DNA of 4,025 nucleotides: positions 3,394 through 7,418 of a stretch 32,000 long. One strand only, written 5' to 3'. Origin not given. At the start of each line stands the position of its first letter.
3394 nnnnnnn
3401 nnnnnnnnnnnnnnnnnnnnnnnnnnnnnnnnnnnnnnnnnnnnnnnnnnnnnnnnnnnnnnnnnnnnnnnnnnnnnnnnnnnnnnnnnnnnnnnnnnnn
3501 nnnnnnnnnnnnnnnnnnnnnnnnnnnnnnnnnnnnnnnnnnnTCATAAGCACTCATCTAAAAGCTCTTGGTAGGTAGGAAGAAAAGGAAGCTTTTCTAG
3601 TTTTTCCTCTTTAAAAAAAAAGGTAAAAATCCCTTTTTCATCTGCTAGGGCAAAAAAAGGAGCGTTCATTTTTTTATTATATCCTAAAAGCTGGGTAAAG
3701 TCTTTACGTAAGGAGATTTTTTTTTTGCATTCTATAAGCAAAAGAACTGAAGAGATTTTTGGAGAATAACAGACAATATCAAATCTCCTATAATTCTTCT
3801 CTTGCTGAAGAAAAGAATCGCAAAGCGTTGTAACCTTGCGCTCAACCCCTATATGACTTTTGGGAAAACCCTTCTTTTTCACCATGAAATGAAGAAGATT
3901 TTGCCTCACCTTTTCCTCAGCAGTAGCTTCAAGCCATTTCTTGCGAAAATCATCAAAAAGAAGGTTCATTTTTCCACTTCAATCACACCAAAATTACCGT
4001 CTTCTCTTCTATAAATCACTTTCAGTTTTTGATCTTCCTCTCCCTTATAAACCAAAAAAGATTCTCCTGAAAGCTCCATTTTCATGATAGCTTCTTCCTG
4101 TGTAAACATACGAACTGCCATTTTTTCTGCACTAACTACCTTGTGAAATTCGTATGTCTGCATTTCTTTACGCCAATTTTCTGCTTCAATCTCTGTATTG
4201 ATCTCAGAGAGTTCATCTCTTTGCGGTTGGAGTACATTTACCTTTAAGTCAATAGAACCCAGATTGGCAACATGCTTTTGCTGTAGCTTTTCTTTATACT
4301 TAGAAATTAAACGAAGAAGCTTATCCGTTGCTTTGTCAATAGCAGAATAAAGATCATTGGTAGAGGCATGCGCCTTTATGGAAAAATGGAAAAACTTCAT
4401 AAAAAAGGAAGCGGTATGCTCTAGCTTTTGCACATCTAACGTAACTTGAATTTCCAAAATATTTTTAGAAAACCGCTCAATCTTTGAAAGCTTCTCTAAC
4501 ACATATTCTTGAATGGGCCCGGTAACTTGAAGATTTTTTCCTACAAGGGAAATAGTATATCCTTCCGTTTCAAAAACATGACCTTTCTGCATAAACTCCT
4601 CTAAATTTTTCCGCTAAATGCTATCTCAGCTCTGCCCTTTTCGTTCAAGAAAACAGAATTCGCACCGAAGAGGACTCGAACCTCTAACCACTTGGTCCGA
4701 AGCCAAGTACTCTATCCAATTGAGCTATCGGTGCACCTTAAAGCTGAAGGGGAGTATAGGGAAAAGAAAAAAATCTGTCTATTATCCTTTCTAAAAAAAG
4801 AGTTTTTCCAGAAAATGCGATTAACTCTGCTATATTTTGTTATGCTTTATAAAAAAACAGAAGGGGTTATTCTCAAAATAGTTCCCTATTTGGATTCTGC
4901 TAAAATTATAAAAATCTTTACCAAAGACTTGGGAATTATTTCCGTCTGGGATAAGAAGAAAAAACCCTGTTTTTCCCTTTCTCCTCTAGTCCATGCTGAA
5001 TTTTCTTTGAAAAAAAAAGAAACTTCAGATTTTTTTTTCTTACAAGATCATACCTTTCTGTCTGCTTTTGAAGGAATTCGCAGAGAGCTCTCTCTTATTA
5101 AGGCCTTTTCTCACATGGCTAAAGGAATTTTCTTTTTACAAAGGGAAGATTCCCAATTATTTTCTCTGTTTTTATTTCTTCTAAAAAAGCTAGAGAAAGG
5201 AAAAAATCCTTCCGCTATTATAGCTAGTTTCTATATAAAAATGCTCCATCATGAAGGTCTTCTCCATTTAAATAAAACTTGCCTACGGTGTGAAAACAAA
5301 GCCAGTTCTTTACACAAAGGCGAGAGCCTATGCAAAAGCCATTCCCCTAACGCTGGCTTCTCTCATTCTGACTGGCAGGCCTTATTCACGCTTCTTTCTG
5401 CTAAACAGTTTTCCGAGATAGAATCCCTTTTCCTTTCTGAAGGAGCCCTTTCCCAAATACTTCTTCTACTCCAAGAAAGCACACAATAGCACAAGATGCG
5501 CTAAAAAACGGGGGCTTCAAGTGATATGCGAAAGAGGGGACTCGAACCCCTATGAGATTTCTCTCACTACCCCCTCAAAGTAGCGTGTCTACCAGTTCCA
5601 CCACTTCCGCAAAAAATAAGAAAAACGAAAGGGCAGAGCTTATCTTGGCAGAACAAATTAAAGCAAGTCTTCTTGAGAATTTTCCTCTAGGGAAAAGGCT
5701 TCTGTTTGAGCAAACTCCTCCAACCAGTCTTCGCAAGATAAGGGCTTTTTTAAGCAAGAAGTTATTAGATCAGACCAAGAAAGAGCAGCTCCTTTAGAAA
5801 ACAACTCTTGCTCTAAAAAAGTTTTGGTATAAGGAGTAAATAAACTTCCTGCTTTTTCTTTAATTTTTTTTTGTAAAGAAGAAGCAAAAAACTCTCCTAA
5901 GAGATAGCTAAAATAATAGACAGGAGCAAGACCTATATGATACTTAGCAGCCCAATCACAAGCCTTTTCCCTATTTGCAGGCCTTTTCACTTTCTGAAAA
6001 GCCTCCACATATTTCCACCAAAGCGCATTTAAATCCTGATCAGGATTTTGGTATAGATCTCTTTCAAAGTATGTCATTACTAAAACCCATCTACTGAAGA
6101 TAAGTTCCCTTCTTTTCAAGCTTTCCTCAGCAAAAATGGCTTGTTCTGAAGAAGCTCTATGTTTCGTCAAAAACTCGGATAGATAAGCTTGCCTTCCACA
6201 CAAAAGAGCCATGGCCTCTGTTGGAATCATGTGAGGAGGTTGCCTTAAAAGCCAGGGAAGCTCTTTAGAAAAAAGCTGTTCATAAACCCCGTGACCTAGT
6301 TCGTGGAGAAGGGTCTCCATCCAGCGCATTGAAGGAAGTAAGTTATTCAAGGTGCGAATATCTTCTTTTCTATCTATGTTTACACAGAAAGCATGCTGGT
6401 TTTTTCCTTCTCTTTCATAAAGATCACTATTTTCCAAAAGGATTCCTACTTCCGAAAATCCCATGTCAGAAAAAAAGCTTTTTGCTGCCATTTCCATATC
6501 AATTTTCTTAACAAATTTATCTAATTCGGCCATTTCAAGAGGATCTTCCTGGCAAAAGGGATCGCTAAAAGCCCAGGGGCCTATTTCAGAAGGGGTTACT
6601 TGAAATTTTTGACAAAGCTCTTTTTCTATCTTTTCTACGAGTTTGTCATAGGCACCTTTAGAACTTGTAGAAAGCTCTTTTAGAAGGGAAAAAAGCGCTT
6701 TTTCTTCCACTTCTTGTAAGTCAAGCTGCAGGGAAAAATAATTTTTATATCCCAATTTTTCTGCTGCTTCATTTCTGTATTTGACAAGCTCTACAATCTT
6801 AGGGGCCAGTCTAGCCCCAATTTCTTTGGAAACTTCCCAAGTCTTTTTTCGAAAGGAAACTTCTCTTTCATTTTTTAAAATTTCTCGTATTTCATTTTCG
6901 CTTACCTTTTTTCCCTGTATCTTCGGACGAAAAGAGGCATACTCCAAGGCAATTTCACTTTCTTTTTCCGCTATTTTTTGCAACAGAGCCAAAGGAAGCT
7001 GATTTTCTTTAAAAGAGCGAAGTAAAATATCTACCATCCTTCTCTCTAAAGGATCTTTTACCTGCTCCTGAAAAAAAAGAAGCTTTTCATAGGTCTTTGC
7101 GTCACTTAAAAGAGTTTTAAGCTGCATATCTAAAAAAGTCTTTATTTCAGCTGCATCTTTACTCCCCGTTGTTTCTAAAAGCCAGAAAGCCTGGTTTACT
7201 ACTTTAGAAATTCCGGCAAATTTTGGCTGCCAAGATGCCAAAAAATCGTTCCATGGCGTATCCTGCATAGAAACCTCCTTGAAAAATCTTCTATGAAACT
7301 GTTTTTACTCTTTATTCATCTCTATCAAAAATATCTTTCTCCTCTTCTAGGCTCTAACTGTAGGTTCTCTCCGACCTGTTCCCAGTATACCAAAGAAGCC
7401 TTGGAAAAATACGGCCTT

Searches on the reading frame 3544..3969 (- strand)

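Call 58: search_protein_families(library=pfam, proteins=[window:3544-3969:-], max_evalue=0.0001)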
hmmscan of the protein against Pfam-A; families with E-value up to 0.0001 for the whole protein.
window:3544-3969:- (141 aa): 1 family
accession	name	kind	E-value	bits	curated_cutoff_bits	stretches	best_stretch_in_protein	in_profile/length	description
PF13588.12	HSDR_N_2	-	1e-16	61.4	25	1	18-126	2-105/110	Type I restriction enzyme R protein N terminus (HSDR_N)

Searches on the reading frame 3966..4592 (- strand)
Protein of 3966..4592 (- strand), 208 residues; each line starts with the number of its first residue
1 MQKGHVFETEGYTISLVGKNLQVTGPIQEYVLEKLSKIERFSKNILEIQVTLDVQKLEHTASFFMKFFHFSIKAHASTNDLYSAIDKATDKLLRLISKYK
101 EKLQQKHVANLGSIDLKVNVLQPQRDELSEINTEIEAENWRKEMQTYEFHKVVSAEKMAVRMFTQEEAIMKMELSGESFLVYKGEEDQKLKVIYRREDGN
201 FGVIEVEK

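Call 58: search_protein_families(library=pfam, proteins=[window:3966-4592:-], max_evalue=0.0001)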
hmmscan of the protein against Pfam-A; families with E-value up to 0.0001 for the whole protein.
window:3966-4592:- (208 aa): 2 families
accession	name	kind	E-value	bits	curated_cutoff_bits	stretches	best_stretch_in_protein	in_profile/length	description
PF02482.25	Ribosomal_S30AE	-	2e-18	67.3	23.7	1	14-104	1-88/88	Sigma 54 modulation protein / S30EA ribosomal protein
PF16321.10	Ribosom_S30AE_C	-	2.5e-16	59.6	25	1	150-203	4-57/57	Sigma 54 modulation/S30EA ribosomal protein C terminus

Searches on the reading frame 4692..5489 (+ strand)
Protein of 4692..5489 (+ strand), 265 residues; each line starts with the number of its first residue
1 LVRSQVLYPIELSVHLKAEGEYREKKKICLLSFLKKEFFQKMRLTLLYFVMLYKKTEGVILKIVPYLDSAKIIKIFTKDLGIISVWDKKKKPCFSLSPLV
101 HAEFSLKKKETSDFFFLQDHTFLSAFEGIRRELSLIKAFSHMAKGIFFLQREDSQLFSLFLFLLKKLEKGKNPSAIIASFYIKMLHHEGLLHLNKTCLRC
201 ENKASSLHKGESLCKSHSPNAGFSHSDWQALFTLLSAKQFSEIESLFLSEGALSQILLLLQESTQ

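Call 58: search_protein_families(library=pfam, proteins=[window:4692-5489:+], max_evalue=0.0001)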
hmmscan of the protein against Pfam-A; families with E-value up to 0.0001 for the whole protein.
window:4692-5489:+ (265 aa): 2 families
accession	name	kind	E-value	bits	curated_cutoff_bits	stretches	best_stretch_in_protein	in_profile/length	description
PF11967.14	RecO_N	-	5.9e-07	29.9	27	1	51-118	1-72/80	Recombination protein O N terminal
PF02565.21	RecO_C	-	3.1e-05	24.2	22.1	1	151-261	25-142/157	Recombination protein O C terminal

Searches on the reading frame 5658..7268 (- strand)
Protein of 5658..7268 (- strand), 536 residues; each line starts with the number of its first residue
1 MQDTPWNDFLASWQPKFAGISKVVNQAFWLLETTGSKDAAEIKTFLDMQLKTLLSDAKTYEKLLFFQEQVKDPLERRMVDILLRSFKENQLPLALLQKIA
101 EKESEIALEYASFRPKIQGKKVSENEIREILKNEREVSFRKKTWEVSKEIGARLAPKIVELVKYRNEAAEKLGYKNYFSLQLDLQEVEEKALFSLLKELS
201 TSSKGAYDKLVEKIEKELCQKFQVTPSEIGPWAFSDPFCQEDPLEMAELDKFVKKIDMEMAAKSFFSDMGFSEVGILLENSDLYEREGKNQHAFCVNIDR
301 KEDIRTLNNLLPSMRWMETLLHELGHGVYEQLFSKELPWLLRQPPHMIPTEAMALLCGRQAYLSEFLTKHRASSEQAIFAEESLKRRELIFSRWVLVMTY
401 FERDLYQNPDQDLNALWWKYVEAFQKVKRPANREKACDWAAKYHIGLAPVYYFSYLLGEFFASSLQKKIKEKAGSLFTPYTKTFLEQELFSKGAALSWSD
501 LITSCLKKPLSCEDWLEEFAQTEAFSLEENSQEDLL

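Call 8: search_protein_families(library=pfam, proteins=[window:5658-7268:-], max_evalue=0.01)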
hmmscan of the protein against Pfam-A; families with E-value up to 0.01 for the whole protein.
window:5658-7268:- (536 aa): 3 families
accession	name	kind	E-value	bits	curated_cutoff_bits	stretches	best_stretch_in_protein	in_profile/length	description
PF01401.24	Peptidase_M2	-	3.9e-17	62.5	23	2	253-475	275-508/581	Angiotensin-converting enzyme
PF01432.26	Peptidase_M3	-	2.8e-15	57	27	1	131-519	2-455/457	Peptidase family M3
PF02074.21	Peptidase_M32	-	2.6e-08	33.4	25.1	1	133-337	73-274/489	Carboxypeptidase Taq (M32) metallopeptidase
